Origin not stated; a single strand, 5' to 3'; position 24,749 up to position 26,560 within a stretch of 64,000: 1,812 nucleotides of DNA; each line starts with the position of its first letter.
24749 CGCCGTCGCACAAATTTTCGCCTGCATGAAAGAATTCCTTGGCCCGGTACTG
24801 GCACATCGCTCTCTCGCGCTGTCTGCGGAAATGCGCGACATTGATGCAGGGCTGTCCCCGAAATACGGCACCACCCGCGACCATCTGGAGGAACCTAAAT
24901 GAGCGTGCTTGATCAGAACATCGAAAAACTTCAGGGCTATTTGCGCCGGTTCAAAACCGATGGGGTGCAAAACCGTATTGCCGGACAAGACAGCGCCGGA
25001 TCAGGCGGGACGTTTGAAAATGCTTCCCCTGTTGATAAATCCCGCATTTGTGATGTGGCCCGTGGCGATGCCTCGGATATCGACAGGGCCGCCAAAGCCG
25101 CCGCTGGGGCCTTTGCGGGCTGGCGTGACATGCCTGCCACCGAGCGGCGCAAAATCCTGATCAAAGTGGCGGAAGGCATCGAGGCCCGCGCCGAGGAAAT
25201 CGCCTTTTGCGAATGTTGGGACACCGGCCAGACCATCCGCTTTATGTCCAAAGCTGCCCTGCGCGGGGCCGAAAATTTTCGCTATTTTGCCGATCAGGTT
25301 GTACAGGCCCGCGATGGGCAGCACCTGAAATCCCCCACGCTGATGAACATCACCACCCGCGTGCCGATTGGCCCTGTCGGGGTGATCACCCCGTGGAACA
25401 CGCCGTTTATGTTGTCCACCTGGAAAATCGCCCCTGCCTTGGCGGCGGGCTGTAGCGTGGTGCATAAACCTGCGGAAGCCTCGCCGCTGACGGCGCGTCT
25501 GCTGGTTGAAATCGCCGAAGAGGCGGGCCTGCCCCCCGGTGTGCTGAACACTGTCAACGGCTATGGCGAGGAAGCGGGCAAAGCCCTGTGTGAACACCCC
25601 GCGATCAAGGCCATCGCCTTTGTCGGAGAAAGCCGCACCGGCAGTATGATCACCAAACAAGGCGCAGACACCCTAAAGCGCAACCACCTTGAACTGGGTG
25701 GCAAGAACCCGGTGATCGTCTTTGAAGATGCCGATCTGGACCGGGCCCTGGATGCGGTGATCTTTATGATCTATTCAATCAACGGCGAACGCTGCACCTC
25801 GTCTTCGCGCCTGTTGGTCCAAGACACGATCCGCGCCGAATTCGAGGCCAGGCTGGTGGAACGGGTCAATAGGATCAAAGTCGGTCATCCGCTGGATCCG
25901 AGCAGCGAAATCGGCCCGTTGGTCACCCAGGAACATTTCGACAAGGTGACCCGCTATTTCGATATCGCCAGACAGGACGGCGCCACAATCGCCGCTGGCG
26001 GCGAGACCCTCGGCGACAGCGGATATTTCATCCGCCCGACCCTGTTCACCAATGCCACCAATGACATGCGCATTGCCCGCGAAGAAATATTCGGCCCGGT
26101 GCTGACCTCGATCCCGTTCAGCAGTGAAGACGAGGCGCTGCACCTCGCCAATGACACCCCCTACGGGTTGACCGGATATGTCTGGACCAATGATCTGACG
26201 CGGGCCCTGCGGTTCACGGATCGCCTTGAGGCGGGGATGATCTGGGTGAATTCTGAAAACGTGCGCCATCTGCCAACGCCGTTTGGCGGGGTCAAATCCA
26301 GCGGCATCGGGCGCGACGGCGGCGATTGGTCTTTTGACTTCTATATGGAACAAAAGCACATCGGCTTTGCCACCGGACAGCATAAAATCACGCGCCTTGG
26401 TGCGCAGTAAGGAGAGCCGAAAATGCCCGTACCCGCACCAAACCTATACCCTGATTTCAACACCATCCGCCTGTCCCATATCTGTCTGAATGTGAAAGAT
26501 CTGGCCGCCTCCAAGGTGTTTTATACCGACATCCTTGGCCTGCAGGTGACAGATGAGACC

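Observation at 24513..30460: Aromatic amino acid decarboxylase embedded inside a homoprotocatechuate meta-cleavage operon that lacks hpaBC and hpaI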

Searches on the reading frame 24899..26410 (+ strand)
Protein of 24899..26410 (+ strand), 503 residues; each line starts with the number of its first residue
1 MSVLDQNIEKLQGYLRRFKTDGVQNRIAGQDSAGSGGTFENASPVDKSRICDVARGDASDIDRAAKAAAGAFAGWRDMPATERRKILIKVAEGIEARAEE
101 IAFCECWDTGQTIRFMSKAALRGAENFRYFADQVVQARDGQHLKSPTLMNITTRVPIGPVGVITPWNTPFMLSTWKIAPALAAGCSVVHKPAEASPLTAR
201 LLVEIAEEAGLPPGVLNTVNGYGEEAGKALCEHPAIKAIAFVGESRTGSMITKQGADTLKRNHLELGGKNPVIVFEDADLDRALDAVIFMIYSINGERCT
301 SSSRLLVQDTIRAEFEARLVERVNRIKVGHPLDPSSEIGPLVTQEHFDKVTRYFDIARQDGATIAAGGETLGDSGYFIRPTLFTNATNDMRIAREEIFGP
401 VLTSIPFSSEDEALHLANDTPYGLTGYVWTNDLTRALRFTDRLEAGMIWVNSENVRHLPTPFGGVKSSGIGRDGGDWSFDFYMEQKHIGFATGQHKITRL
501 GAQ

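Call 3: search_protein_families(library=ncbifam, proteins=[window:24899-26410:+])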
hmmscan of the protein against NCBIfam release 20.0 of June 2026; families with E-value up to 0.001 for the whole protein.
window:24899-26410:+ (503 aa): 41 families (the best 25 are shown)
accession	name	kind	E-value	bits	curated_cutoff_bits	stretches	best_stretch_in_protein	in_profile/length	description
TIGR02299.1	HpaE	equivalog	2.5e-227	755.2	638.35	1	28-501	6-487/488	5-carboxymethyl-2-hydroxymuconate semialdehyde dehydrogenase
TIGR03216.1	OH_muco_semi_DH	equivalog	7.1e-139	463.5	693.25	1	27-488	5-477/481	2-hydroxymuconic semialdehyde dehydrogenase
TIGR01804.1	BADH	equivalog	8e-136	453.2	668.6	1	35-486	11-467/467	betaine-aldehyde dehydrogenase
NF010000.0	PRK13473.1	subfamily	6e-129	430.7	615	1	25-490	5-472/475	aminobutyraldehyde dehydrogenase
NF009725.0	PRK13252.1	equivalog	3.2e-126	421.6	593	1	27-490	11-479/488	betaine-aldehyde dehydrogenase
NF045735.1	PaDhStyDPseudo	equivalog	3.3e-125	418.5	850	1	32-491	13-482/483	phenylacetaldehyde dehydrogenase StyD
NF050026.1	AcaldDHExaC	equivalog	1.1e-121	407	900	1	24-488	17-491/503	acetaldehyde dehydrogenase ExaC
NF042993.1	AlphKGSA_gudD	equivalog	2e-119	399.5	770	1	24-487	5-477/481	alpha-ketoglutaric semialdehyde dehydrogenase GucD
NF045736.1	PaDhStyDRhodo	equivalog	2.4e-118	395.7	800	1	27-476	7-463/479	phenylacetaldehyde dehydrogenase StyD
NF007352.0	PRK09847.1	equivalog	1.1e-113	380.4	850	1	31-488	29-489/495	aldehyde dehydrogenase PuuC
NF052305.1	DioxValDhHalo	equivalog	1.5e-113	380.2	750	1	23-488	5-479/483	2,5-dioxovalerate dehydrogenase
TIGR01780.1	SSADH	subfamily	2.1e-112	376.3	646.35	1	44-486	4-448/448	succinate-semialdehyde dehydrogenase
NF006916.0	PRK09407.1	equivalog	6.2e-104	348.5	521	1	21-489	18-491/526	succinic semialdehyde dehydrogenase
TIGR03374.1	ABALDH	equivalog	3.8e-95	319.4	909.3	1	27-488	6-469/472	aminobutyraldehyde dehydrogenase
NF040648.1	lactal_redase_Meth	equivalog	4.1e-95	319.5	650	1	42-488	16-460/463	lactaldehyde dehydrogenase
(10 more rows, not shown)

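Call 4: search_protein_families(library=pfam, proteins=[window:24899-26410:+])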
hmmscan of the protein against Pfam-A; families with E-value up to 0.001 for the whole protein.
window:24899-26410:+ (503 aa): 1 family
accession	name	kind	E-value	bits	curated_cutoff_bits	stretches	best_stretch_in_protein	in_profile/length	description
PF00171.27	Aldedh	-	7.9e-171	569.1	23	1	36-488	6-461/461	Aldehyde dehydrogenase family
